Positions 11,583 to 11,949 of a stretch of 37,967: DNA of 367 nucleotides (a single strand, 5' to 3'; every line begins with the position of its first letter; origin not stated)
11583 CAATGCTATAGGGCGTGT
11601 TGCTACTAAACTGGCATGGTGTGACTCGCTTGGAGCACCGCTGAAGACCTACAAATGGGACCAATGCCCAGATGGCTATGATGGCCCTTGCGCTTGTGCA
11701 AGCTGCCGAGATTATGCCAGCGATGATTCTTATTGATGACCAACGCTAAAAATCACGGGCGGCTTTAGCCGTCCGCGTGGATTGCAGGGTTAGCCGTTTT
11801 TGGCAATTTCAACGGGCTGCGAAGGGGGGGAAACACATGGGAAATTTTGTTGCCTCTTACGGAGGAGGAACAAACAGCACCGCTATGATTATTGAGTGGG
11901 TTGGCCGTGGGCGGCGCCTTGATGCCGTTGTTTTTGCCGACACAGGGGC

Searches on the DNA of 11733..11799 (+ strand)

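Call 47: build_rna_model(alignment_id=A3, structure=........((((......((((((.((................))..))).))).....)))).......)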
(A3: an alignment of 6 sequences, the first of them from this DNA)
Model R1 built from alignment A3 (6 sequences, 70 columns); structure: as given.
model positions 68; base pairs 12; branch points 0; effective number of sequences 5.35; information 0.826 bits per position. Calibrated on 0.2 Mb of random sequence (short: E-values are rough).
structure used (alignment columns):
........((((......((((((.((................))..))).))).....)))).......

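Call 48: search_with_rna_model(model_id=R1, sources=[window, L001, L002, L003, L004, L005, L006, L007, L008, L009, L010, L011, L012, L013, L014, L015, L016, L017, L018, L019, L020, L021, L022, L023, L024, L025, L026, L027, L028, L029, L030, L031, L032, L033, L034, L035, L036, L037, L038, L039, L040, L041, L042, L043, L044, L045, L046, L047, L048, L049, L050, L051, L052, L053, L054, L055, L056, L057, L058], max_evalue=10, show_alignments=0)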
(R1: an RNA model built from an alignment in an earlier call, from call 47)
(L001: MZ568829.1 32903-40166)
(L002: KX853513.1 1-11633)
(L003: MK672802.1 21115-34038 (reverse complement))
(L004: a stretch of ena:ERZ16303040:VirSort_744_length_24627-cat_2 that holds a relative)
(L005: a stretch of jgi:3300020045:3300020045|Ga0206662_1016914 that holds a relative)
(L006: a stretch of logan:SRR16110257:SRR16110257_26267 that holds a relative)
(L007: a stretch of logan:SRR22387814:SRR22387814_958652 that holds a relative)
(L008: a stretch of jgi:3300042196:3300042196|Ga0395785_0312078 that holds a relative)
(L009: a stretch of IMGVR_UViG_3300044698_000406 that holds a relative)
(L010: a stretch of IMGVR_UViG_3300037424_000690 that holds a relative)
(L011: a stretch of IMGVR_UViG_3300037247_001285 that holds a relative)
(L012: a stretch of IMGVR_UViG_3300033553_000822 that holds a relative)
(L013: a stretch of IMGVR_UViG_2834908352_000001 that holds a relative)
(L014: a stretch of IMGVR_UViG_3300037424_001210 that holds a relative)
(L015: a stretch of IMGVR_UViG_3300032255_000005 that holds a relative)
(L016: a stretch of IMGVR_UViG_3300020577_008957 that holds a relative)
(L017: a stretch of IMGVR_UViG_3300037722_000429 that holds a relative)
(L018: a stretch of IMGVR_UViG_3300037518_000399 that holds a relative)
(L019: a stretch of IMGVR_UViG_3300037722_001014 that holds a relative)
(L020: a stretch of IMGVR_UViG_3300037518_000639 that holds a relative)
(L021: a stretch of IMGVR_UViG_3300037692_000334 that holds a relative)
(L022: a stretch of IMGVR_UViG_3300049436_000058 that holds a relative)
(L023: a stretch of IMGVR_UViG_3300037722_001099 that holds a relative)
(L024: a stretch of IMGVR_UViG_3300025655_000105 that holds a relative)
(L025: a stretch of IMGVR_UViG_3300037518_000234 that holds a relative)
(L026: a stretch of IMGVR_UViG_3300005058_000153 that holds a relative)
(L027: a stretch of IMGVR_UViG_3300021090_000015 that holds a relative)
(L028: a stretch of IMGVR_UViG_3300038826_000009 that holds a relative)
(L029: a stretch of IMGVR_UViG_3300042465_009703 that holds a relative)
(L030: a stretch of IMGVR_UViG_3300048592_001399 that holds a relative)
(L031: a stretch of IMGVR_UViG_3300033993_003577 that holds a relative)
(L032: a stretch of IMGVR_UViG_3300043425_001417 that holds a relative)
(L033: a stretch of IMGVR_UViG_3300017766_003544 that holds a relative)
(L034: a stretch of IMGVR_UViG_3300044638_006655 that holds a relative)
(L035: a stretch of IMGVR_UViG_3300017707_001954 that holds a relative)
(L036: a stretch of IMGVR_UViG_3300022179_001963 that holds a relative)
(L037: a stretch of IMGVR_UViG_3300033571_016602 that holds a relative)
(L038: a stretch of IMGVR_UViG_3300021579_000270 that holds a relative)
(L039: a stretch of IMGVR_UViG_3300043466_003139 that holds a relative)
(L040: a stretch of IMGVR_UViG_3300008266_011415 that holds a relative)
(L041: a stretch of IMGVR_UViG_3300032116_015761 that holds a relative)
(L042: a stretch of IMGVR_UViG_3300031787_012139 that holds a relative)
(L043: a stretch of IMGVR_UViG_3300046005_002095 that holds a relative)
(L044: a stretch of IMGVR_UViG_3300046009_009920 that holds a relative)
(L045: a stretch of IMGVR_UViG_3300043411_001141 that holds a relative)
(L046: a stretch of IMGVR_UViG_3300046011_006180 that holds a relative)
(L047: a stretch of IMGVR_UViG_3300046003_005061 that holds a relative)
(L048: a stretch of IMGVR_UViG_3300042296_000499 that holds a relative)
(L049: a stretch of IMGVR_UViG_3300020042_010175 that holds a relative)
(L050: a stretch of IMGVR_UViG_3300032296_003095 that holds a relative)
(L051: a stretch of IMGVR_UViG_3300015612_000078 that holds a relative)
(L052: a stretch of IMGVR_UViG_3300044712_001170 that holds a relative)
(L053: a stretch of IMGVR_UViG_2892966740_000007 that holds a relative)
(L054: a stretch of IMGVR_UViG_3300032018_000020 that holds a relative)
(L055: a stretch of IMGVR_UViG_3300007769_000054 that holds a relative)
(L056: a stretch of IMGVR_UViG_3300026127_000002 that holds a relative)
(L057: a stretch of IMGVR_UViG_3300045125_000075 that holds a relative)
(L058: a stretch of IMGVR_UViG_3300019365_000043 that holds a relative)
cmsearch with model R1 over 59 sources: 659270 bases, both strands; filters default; matches with E-value up to 10: 67.
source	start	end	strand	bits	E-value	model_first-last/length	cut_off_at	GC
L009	4275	4339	+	75.4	2.5e-18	1-68/68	no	0.49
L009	5996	6060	+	71.5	3.3e-17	1-68/68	no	0.51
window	11734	11799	+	69.9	9.6e-17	1-68/68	no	0.55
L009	6782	6877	+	56.7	6.2e-13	1-68/68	no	0.59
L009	7103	7199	+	55.3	1.7e-12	1-68/68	no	0.52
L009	5274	5372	+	49.6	7.5e-11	1-68/68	no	0.66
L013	1436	1503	+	43.5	4.3e-09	1-68/68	no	0.62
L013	2476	2543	+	42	1.1e-08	1-68/68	no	0.57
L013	306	373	+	40.3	3.6e-08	1-68/68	no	0.53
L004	44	140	+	39.3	7.2e-08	1-68/68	no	0.52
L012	6718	6831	+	38.7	1e-07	1-68/68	no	0.55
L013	3002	3082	+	38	1.7e-07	1-68/68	no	0.57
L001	5055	5118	+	37.6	2.2e-07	1-68/68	no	0.47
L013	3652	3719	+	35.4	9.6e-07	1-68/68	no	0.59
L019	118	194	+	35.1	1.2e-06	1-68/68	no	0.61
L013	7202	7317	+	34.6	1.6e-06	1-68/68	no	0.61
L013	2000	2115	+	34.5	1.7e-06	1-68/68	no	0.5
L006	959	1058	+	34.3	1.9e-06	1-68/68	no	0.6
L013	5444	5559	+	34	2.4e-06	1-68/68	no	0.59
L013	6720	6836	+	33.9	2.6e-06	1-68/68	no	0.57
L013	1021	1140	+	31.7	1.1e-05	1-68/68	no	0.55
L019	464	531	+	31.1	1.7e-05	1-68/68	no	0.47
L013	4052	4167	+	31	1.8e-05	1-68/68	no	0.59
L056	5011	5077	+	28.3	0.00011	1-68/68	no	0.54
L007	117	214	+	27.8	0.00016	1-68/68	no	0.61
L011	7352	7417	+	27.7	0.00017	1-68/68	no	0.38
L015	5950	6024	+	27.5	0.00018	1-68/68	no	0.47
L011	7556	7635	+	26.6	0.00034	1-68/68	no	0.43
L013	6356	6475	+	26.4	0.0004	1-68/68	no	0.64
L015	6625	6693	+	25.3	0.00082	1-68/68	no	0.42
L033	7016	7076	+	24.4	0.0015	1-68/68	no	0.59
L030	6090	6166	+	23.8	0.0021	1-68/68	no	0.69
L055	113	180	+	23.5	0.0027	1-68/68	no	0.57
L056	5903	5970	+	23.5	0.0027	1-68/68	no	0.57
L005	3027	3120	+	23.2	0.0033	1-68/68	no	0.6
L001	2379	2464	+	22.4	0.0056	1-68/68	no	0.55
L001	676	761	+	22.4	0.0057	1-68/68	no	0.37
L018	4815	4881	+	21.2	0.013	1-68/68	no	0.61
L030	7091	7166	+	20.7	0.018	1-68/68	no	0.63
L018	7500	7576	+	20.3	0.023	1-68/68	no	0.55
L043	5425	5494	+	20.2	0.024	1-68/68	no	0.51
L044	3475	3544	+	20.2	0.024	1-68/68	no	0.51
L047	5427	5496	+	20.2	0.024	1-68/68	no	0.51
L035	6714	6783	+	19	0.056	1-68/68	no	0.5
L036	5722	5791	+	19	0.056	1-68/68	no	0.5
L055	1610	1725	+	18.1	0.1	1-68/68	no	0.51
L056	7400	7515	+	18.1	0.1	1-68/68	no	0.51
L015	7594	7674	+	17.8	0.12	1-68/68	no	0.44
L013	3652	3719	-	17.8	0.13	1-68/68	no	0.59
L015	6369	6432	+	17.1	0.2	1-68/68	no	0.41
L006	377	471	+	16.5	0.29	1-68/68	no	0.55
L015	7299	7394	+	16.2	0.35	1-68/68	no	0.42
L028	11096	11177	+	16.1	0.37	1-68/68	no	0.66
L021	88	200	+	15.9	0.43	1-68/68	no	0.53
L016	469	539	+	15.3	0.64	1-68/68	no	0.68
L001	1996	2084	+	14.8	0.89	1-68/68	no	0.46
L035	5312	5416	+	13.7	1.9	1-68/68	no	0.54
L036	4320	4424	+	13.7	1.9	1-68/68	no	0.54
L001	4512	4594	+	12.8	3.5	1-68/68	no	0.57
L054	408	504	+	12.6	3.8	1-68/68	no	0.61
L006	709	778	+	12.6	4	1-68/68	no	0.5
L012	6334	6429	+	12.5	4.1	1-68/68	no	0.56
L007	460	553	+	12.5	4.2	1-68/68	no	0.59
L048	3398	3465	+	12.1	5.3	1-68/68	no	0.56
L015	4134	4213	-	11.9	6.3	1-68/68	no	0.46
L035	5563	5603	-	11.7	7.2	1-68/68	no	0.51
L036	4571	4611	-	11.7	7.2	1-68/68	no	0.51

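Call 53: search_with_rna_model(model_id=R1, sources=[window, L004, L005, L006, L007, L008, L009, L010], max_evalue=5, filters=off, show_alignments=0, make_alignment=true)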
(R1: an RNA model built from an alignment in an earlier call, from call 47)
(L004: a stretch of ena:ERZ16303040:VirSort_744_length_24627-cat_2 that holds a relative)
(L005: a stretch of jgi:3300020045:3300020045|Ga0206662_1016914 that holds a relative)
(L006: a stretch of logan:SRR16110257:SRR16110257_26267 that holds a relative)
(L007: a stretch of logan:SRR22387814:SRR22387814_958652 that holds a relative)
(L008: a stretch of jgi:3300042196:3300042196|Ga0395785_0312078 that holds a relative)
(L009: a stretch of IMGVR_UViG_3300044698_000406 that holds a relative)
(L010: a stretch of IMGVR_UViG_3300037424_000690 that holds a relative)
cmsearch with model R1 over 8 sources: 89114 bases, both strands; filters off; matches with E-value up to 5: 17.
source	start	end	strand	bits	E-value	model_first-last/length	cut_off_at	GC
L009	4275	4339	+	75.4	3.4e-19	1-68/68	no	0.49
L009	5996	6060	+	71.5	4.4e-18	1-68/68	no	0.51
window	11734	11799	+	69.9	1.3e-17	1-68/68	no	0.55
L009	6789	6870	+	43.9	4.5e-10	8-61/68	no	0.62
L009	7110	7192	+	37.6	2.9e-08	8-61/68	no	0.47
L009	5282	5364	+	31.4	1.9e-06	9-60/68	no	0.65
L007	125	206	+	25.4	0.0001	9-60/68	no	0.67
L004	51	133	+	25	0.00014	8-61/68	no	0.53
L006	1007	1058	+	20.2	0.0033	1-68/68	no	0.58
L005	3034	3113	+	16.2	0.047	8-61/68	no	0.6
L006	709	778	+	12.6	0.54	1-68/68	no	0.5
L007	467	549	+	11.1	1.5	1-68/68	no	0.6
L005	2366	2420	+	10.9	1.6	1-68/68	no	0.6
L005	1870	1896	+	10.5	2.2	1-68/68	no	0.48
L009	5131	5185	+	10.4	2.3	1-68/68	no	0.65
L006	7078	7123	-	9.4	4.6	1-68/68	no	0.59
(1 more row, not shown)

Alignment A4: 17 matches aligned to the model, 111 columns, each read 5' to 3' on its own strand. Consensus structure (alignment columns), stored with it:
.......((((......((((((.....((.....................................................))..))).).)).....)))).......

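Call 57: search_with_rna_model(model_id=R1, sources=[L059, L061, L062, L063, L065, L067, L072, L074, L077, L078, L080, L082, L086, L087, L088, L089, L090, L091, L093, L094, L096, L097, L099, L105, L106, L108, L110, L111, L112, L116, L119, L120, L124, L125, L127, L129, L136], max_evalue=0.001)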
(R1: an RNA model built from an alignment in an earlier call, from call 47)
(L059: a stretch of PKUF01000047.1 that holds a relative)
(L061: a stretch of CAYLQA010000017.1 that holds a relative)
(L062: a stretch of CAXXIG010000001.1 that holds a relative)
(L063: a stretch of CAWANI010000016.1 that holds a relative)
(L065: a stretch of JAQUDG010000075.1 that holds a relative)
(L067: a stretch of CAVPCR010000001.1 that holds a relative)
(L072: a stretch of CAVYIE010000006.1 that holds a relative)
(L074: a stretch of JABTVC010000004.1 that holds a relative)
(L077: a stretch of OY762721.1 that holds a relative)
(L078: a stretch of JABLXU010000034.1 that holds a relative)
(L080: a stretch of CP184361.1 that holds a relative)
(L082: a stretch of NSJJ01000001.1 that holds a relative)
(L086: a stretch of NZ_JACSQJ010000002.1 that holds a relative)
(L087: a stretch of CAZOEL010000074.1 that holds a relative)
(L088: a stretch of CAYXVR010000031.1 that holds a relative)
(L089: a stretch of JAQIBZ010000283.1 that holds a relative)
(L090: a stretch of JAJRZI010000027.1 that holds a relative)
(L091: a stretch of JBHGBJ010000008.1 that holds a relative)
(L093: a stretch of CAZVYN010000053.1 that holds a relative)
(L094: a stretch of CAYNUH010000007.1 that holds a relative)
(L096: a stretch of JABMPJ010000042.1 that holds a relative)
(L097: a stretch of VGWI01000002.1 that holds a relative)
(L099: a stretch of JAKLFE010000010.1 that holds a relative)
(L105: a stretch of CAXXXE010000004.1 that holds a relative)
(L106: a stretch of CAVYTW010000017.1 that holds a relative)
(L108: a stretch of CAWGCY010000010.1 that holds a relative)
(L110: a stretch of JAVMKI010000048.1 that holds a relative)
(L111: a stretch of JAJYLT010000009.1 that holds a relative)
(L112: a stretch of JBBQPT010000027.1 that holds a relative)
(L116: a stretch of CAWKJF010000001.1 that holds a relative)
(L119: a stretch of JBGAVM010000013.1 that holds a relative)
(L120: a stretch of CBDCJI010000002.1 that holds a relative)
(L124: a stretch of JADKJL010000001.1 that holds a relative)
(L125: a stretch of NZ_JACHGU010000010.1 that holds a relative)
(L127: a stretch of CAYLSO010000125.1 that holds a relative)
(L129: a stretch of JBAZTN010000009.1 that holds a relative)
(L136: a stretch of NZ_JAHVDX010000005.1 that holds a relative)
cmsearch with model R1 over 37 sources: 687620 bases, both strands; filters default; matches with E-value up to 0.001: 83.
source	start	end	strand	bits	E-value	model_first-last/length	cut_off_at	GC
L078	13135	13202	-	58.4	2.2e-13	1-68/68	no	0.5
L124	8803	8867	+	51.8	1.8e-11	1-68/68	no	0.57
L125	5476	5543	+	50.2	5e-11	1-68/68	no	0.59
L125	508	575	+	48.3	1.8e-10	1-68/68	no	0.54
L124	5696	5760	+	47.3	3.7e-10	1-68/68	no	0.51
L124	5422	5486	+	46.9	4.5e-10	1-68/68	no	0.55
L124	4948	5012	+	46.8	4.9e-10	1-68/68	no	0.55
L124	6130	6194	+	46.6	5.5e-10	1-68/68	no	0.46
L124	7770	7834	+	45.1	1.6e-09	1-68/68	no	0.55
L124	7470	7534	+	45.1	1.6e-09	1-68/68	no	0.55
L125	2952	3019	+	44.5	2.3e-09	1-68/68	no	0.59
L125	7352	7419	+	42.9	6.8e-09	1-68/68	no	0.57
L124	7170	7234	+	42.8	7.3e-09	1-68/68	no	0.58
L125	1039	1106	+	42.5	8.5e-09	1-68/68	no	0.57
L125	4632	4699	+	42.3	9.7e-09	1-68/68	no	0.57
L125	1375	1442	+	42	1.2e-08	1-68/68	no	0.56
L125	2624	2691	+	41.7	1.5e-08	1-68/68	no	0.6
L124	6563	6626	+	41.2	2e-08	1-68/68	no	0.53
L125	7766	7833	+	41.2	2.1e-08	1-68/68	no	0.54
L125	2210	2277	+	40.6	3e-08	1-68/68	no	0.49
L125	5927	5994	+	40.6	3e-08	1-68/68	no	0.56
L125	8445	8512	+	40.4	3.5e-08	1-68/68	no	0.57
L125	1772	1839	+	39.9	4.9e-08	1-68/68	no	0.57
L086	5202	5269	+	39.6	5.9e-08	1-68/68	no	0.59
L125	6302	6369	+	37.5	2.5e-07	1-68/68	no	0.56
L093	15171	15238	-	37.4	2.6e-07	1-68/68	no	0.59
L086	3779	3846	+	37.4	2.6e-07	1-68/68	no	0.57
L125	7015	7082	+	37.3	2.7e-07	1-68/68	no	0.59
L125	4228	4350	+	36.8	4e-07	1-68/68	no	0.63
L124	5122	5186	+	36.7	4.1e-07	1-68/68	no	0.57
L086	9174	9241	+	36.4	5.2e-07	1-68/68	no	0.56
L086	2608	2675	+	36.1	6.1e-07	1-68/68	no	0.56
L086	828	895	+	36.1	6.2e-07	1-68/68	no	0.59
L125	5116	5183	+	35.9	7.2e-07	1-68/68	no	0.59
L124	8444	8508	+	35.7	8.1e-07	1-68/68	no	0.57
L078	11985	12064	-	35.4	9.9e-07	1-68/68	no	0.57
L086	6091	6210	+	35.1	1.2e-06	1-68/68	no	0.53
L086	6609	6728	+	34.6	1.7e-06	1-68/68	no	0.5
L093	13728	13813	-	34.3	2.1e-06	1-68/68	no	0.7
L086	7599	7718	+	34.2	2.3e-06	1-68/68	no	0.57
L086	1686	1805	+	34.1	2.4e-06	1-68/68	no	0.5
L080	1357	1453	+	33.9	2.8e-06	1-68/68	no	0.53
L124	8070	8136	+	33.5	3.5e-06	1-68/68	no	0.57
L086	3090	3157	+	33.2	4.4e-06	1-68/68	no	0.62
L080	3399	3495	+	33.1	4.7e-06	1-68/68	no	0.52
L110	4613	4690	+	32.7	6e-06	1-68/68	no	0.59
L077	8523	8588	+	32.3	8.1e-06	1-68/68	no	0.5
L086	1249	1368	+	31.7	1.2e-05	1-68/68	no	0.59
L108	19218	19285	-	31.7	1.2e-05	1-68/68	no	0.6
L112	8912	9000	+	31.5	1.4e-05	1-68/68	no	0.63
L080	1887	1983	+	31.1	1.8e-05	1-68/68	no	0.48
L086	8036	8103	+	30.1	3.4e-05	1-68/68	no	0.57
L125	104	226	+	30.1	3.5e-05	1-68/68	no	0.61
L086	4297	4364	+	30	3.7e-05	1-68/68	no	0.57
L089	6261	6316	+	29.9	4.1e-05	1-68/68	no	0.5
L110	3102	3172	+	29.8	4.2e-05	1-68/68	no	0.58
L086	5577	5696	+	29.8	4.3e-05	1-68/68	no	0.61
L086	7129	7248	+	29.7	4.4e-05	1-68/68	no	0.57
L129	8986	9082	+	29.7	4.6e-05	1-68/68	no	0.49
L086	8814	8881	+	29.5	5e-05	1-68/68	no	0.63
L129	7665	7761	+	29.5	5.2e-05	1-68/68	no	0.54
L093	14237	14373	-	29.3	5.9e-05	1-68/68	no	0.65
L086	2180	2299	+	29.3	6e-05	1-68/68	no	0.52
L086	8459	8526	+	28.5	0.0001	1-68/68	no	0.6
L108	13584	13651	-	28.4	0.0001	1-68/68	no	0.6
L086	4720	4839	+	28.1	0.00013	1-68/68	no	0.53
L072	19676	19743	-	27.7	0.00017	1-68/68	no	0.69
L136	4002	4085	+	27.4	0.00021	1-68/68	no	0.54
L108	11870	11937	-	26.9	0.0003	1-68/68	no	0.63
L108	20714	20781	-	26.8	0.00032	1-68/68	no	0.62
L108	20170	20237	-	26.7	0.00033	1-68/68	no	0.59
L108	14551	14618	-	26.5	0.00039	1-68/68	no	0.65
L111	11636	11748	-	26.4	0.00039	1-68/68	no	0.68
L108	18092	18159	-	26.4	0.00042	1-68/68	no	0.6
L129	8541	8638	+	26.3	0.00042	1-68/68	no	0.59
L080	4579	4675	+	26.3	0.00045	1-68/68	no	0.53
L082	8930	9007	+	25.9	0.00055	1-68/68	no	0.67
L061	6710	6786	+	25.8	0.00059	1-68/68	no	0.51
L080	9034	9130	+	25.5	0.00076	1-68/68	no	0.52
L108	13077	13144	-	25.4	0.00077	1-68/68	no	0.65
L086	30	149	+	25.3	0.00083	1-68/68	no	0.53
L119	9223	9287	+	25.3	0.00086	1-68/68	no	0.49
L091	2027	2098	+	25.2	0.00093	1-68/68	no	0.54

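Call 68: search_with_rna_model(model_id=R1, sources=[window, L004, L005, L006, L007, L009], max_evalue=1, make_alignment=true, show_alignments=0)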
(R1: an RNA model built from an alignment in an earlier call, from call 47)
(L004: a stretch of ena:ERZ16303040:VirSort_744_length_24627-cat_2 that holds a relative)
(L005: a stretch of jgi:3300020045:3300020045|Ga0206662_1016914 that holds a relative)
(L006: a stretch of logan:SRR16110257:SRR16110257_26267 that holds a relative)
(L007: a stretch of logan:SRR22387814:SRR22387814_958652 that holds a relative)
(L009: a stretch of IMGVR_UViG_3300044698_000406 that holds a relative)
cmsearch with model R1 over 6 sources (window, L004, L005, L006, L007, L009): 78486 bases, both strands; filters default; matches with E-value up to 1: 13.
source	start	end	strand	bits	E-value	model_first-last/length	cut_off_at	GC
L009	4275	4339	+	75.4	3e-19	1-68/68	no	0.49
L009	5996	6060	+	71.5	3.9e-18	1-68/68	no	0.51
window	11734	11799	+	69.9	1.1e-17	1-68/68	no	0.55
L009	6782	6877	+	56.7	7.4e-14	1-68/68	no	0.59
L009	7103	7199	+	55.3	2e-13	1-68/68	no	0.52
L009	5274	5372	+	49.6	8.9e-12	1-68/68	no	0.66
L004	44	140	+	39.3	8.6e-09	1-68/68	no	0.52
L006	959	1058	+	34.3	2.3e-07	1-68/68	no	0.6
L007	117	214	+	27.8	1.9e-05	1-68/68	no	0.61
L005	3027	3120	+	23.2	0.0004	1-68/68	no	0.6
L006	377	471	+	16.5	0.034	1-68/68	no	0.55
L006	709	778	+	12.6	0.48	1-68/68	no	0.5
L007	460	553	+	12.5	0.5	1-68/68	no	0.59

Alignment A6: 13 matches aligned to the model, 116 columns, each read 5' to 3' on its own strand. Consensus structure (alignment columns), stored with it:
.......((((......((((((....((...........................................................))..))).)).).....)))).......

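Call 94: search_with_rna_model(model_id=R1, sources=[L124, L125, L086, L013, L001, L080, L110, L129, L078, L108, L093], max_evalue=0.001, make_alignment=true)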
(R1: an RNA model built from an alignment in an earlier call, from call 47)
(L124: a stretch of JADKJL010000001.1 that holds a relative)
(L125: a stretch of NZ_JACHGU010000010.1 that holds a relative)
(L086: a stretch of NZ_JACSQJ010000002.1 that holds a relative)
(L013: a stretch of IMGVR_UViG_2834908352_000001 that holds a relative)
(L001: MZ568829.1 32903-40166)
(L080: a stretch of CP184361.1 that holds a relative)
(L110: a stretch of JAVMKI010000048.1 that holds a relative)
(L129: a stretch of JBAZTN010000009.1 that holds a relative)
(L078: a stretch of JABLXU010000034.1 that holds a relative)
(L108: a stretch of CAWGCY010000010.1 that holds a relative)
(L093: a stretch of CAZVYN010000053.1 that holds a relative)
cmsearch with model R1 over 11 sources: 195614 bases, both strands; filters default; matches with E-value up to 0.001: 88.
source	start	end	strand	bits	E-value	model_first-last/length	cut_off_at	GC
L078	13135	13202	-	58.4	6.1e-14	1-68/68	no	0.5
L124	8803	8867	+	51.8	5.1e-12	1-68/68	no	0.57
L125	5476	5543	+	50.2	1.4e-11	1-68/68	no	0.59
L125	508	575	+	48.3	5.2e-11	1-68/68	no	0.54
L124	5696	5760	+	47.3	1e-10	1-68/68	no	0.51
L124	5422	5486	+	46.9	1.3e-10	1-68/68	no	0.55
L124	4948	5012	+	46.8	1.4e-10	1-68/68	no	0.55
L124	6130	6194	+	46.6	1.6e-10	1-68/68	no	0.46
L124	7770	7834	+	45.1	4.5e-10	1-68/68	no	0.55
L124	7470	7534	+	45.1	4.5e-10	1-68/68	no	0.55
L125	2952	3019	+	44.5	6.7e-10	1-68/68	no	0.59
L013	1436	1503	+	43.5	1.3e-09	1-68/68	no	0.62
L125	7352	7419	+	42.9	1.9e-09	1-68/68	no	0.57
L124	7170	7234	+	42.8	2.1e-09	1-68/68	no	0.58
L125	1039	1106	+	42.5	2.4e-09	1-68/68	no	0.57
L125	4632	4699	+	42.3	2.8e-09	1-68/68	no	0.57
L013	2476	2543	+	42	3.4e-09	1-68/68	no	0.57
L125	1375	1442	+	42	3.4e-09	1-68/68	no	0.56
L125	2624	2691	+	41.7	4.1e-09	1-68/68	no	0.6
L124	6563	6626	+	41.2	5.7e-09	1-68/68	no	0.53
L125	7766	7833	+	41.2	6e-09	1-68/68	no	0.54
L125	2210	2277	+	40.6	8.5e-09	1-68/68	no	0.49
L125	5927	5994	+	40.6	8.6e-09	1-68/68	no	0.56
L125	8445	8512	+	40.4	1e-08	1-68/68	no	0.57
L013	306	373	+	40.3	1.1e-08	1-68/68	no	0.53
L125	1772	1839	+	39.9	1.4e-08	1-68/68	no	0.57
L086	5202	5269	+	39.6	1.7e-08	1-68/68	no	0.59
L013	3002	3082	+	38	5e-08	1-68/68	no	0.57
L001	5055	5118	+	37.6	6.5e-08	1-68/68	no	0.47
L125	6302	6369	+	37.5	7e-08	1-68/68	no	0.56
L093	15171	15238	-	37.4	7.4e-08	1-68/68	no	0.59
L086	3779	3846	+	37.4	7.5e-08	1-68/68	no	0.57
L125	7015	7082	+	37.3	7.8e-08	1-68/68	no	0.59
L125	4228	4350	+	36.8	1.1e-07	1-68/68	no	0.63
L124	5122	5186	+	36.7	1.2e-07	1-68/68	no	0.57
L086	9174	9241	+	36.4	1.5e-07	1-68/68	no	0.56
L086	2608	2675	+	36.1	1.7e-07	1-68/68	no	0.56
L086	828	895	+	36.1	1.8e-07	1-68/68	no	0.59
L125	5116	5183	+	35.9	2e-07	1-68/68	no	0.59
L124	8444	8508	+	35.7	2.3e-07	1-68/68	no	0.57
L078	11985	12064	-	35.4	2.8e-07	1-68/68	no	0.57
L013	3652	3719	+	35.4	2.8e-07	1-68/68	no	0.59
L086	6091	6210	+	35.1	3.4e-07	1-68/68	no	0.53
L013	7202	7317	+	34.6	4.7e-07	1-68/68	no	0.61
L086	6609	6728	+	34.6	4.9e-07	1-68/68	no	0.5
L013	2000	2115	+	34.5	5.1e-07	1-68/68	no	0.5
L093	13728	13813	-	34.3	5.8e-07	1-68/68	no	0.7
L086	7599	7718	+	34.2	6.4e-07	1-68/68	no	0.57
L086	1686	1805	+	34.1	6.8e-07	1-68/68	no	0.5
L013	5444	5559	+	34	7.2e-07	1-68/68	no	0.59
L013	6720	6836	+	33.9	7.8e-07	1-68/68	no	0.57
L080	1357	1453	+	33.9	7.8e-07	1-68/68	no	0.53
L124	8070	8136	+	33.5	9.9e-07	1-68/68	no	0.57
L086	3090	3157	+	33.2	1.2e-06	1-68/68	no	0.62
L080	3399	3495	+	33.1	1.3e-06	1-68/68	no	0.52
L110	4613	4690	+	32.7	1.7e-06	1-68/68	no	0.59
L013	1021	1140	+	31.7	3.3e-06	1-68/68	no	0.55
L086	1249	1368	+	31.7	3.3e-06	1-68/68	no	0.59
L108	19218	19285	-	31.7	3.4e-06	1-68/68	no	0.6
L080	1887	1983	+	31.1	5.1e-06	1-68/68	no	0.48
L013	4052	4167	+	31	5.3e-06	1-68/68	no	0.59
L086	8036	8103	+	30.1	9.6e-06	1-68/68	no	0.57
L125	104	226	+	30.1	1e-05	1-68/68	no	0.61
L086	4297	4364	+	30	1e-05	1-68/68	no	0.57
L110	3102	3172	+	29.8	1.2e-05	1-68/68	no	0.58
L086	5577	5696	+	29.8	1.2e-05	1-68/68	no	0.61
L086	7129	7248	+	29.7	1.3e-05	1-68/68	no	0.57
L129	8986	9082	+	29.7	1.3e-05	1-68/68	no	0.49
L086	8814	8881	+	29.5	1.4e-05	1-68/68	no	0.63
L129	7665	7761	+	29.5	1.5e-05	1-68/68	no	0.54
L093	14237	14373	-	29.3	1.7e-05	1-68/68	no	0.65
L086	2180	2299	+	29.3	1.7e-05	1-68/68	no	0.52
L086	8459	8526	+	28.5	2.9e-05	1-68/68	no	0.6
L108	13584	13651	-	28.4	3e-05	1-68/68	no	0.6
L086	4720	4839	+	28.1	3.6e-05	1-68/68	no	0.53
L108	11870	11937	-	26.9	8.5e-05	1-68/68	no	0.63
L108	20714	20781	-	26.8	9.1e-05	1-68/68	no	0.62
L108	20170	20237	-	26.7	9.3e-05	1-68/68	no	0.59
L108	14551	14618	-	26.5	0.00011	1-68/68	no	0.65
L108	18092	18159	-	26.4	0.00012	1-68/68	no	0.6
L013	6356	6475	+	26.4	0.00012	1-68/68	no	0.64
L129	8541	8638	+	26.3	0.00012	1-68/68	no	0.59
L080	4579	4675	+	26.3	0.00013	1-68/68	no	0.53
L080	9034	9130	+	25.5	0.00021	1-68/68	no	0.52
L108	13077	13144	-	25.4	0.00022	1-68/68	no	0.65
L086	30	149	+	25.3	0.00024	1-68/68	no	0.53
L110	8381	8505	+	25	0.00029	1-68/68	no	0.58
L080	895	978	+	24.1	0.00055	1-68/68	no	0.52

Alignment A8: 88 matches aligned to the model, 164 columns, each read 5' to 3' on its own strand. Consensus structure (alignment columns), stored with it:
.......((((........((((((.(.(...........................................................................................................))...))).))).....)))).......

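Call 95: build_rna_model(alignment_id=A8)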
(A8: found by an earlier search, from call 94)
Model R2 built from alignment A8 (88 sequences, 164 columns); structure: stored with the alignment.
model positions 70; base pairs 12; branch points 0; effective number of sequences 10.39; information 0.804 bits per position. Calibrated on 0.2 Mb of random sequence (short: E-values are rough).
structure used (alignment columns):
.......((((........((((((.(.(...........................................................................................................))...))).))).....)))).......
